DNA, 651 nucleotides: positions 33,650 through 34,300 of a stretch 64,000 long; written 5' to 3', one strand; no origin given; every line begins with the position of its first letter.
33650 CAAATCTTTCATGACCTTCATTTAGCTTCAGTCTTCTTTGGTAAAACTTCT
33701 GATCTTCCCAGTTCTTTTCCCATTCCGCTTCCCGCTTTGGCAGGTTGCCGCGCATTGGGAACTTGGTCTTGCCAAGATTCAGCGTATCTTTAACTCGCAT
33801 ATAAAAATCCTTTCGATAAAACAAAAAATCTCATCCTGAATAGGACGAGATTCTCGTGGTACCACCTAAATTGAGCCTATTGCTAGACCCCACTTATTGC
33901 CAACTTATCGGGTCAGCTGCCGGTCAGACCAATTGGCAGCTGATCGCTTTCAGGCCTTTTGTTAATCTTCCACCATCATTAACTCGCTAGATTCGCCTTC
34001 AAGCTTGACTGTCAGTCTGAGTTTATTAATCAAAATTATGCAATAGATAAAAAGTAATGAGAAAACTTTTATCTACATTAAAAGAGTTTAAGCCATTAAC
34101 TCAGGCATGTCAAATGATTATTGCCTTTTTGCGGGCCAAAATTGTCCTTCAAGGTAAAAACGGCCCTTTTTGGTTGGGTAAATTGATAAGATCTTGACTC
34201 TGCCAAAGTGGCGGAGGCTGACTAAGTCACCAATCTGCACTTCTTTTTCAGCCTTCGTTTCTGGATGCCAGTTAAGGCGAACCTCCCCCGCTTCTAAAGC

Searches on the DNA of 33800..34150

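Call 86: search_rna_families(source=window, start=33800, end=34150, threshold=evalue, max_evalue=0.01)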
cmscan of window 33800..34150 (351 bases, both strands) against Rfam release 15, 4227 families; matches with E-value up to 0.01: 1.
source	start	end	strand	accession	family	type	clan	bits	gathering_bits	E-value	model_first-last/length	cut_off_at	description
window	33838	34030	-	RF00230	T-box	Cis-reg; leader;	-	56.7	93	5.8e-12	1-219/219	no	T-box leader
